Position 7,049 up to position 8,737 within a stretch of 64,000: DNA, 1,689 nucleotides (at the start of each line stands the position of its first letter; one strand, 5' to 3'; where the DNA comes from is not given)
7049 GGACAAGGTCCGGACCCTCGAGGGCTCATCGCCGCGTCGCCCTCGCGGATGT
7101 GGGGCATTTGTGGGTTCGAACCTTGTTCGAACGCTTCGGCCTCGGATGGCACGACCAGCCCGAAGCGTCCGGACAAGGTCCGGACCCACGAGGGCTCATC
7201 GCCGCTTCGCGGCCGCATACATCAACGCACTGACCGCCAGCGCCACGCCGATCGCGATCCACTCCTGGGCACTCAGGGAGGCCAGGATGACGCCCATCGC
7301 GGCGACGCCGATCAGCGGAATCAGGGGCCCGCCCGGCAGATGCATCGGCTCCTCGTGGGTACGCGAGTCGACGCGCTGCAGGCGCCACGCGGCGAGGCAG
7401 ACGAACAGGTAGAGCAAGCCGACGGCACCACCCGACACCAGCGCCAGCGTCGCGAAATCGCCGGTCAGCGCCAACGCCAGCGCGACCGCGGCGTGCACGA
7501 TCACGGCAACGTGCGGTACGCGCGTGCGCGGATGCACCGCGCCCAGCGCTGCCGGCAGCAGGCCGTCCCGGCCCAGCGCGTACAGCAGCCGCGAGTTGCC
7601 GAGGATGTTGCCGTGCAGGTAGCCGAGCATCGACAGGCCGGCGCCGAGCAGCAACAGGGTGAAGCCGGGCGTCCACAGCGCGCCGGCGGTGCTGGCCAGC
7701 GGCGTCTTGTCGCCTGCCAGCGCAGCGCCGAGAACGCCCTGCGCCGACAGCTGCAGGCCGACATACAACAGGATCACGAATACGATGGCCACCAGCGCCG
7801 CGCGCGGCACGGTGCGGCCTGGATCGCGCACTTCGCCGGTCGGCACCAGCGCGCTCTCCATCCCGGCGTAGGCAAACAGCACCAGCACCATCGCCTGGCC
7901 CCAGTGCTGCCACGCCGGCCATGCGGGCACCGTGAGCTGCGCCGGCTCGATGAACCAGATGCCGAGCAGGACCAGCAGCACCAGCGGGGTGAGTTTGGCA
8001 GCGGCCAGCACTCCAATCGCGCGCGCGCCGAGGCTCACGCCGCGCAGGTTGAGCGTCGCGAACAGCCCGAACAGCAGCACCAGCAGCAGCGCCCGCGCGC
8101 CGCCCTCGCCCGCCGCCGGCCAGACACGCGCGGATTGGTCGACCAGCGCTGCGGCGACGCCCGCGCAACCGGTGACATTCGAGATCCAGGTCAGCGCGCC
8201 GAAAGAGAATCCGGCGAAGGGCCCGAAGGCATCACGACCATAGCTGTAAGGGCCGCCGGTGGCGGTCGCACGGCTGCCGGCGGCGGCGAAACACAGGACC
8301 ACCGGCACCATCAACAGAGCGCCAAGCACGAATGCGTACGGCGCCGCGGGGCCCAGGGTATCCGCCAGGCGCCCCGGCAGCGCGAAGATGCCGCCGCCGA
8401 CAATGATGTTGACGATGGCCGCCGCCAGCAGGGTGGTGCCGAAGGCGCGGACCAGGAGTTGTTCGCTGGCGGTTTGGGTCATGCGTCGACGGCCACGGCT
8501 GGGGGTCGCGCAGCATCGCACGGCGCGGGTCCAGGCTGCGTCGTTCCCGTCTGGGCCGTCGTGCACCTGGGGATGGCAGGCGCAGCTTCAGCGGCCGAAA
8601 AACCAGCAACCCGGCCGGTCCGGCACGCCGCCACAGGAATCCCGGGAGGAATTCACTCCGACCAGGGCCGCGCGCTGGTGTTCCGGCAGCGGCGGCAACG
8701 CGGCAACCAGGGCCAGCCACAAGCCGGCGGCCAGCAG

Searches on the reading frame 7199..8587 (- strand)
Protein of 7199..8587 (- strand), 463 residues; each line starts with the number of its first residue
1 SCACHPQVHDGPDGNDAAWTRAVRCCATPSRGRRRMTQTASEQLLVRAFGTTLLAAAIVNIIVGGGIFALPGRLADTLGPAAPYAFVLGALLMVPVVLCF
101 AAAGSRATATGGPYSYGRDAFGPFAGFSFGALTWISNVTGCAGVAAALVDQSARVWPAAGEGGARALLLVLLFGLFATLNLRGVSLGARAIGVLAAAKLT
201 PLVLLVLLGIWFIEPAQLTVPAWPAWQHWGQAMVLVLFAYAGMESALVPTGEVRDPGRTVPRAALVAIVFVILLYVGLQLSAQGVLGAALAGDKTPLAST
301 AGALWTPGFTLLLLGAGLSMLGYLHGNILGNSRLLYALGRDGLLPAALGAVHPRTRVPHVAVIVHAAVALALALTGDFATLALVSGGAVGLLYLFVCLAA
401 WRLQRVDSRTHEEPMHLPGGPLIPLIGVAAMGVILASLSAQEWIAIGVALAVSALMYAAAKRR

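Call 60: search_protein_families(library=pfam, alignment_id=A2, max_evalue=0.00001)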
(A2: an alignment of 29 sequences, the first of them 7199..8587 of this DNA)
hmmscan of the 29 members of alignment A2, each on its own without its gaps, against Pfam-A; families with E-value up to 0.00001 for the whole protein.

A. member 1, window:7199-8587:- (463 aa): 2 families
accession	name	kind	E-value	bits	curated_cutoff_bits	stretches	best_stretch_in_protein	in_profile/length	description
PF13520.12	AA_permease_2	-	4.2e-40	138.4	27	1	52-436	4-402/427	Amino acid permease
PF00324.27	AA_permease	-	1.2e-25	90.6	24.6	1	63-438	11-420/470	Amino acid permease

B. families by the number of members that match (of 29 scanned): 50 families (the first 25 are shown)
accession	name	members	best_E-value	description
PF02518.31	HATPase_c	2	5.9e-25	Histidine kinase-, DNA gyrase B-, and HSP90-like ATPase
PF03814.21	KdpA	1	2e-201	Potassium-transporting ATPase A subunit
PF02705.21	K_trans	1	4.1e-172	K+ potassium transporter integral membrane domain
PF03976.20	PPK2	1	1.8e-140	Polyphosphate kinase 2 (PPK2)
PF02867.20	Ribonuc_red_lgC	1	3.5e-127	Ribonucleotide reductase, barrel domain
PF02702.23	KdpD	1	8.1e-95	Osmosensitive K+ channel His kinase sensor domain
PF00563.25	EAL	1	3.5e-66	EAL domain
PF13561.12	adh_short_C2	1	4.6e-48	Enoyl-(Acyl carrier protein) reductase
PF16313.11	DUF4953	1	8.1e-48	Met-zincin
PF00990.26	GGDEF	1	4.1e-47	Diguanylate cyclase, GGDEF domain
PF01595.25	CNNM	1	1e-46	Cyclin M transmembrane N-terminal domain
PF00106.31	adh_short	1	2.2e-45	short chain dehydrogenase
PF13723.12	Ketoacyl-synt_2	1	1.6e-44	Beta-ketoacyl synthase, N-terminal domain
PF13520.12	AA_permease_2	1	4.2e-40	Amino acid permease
PF22776.1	K_trans_C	1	1.1e-39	K+ potassium transporter C-terminal domain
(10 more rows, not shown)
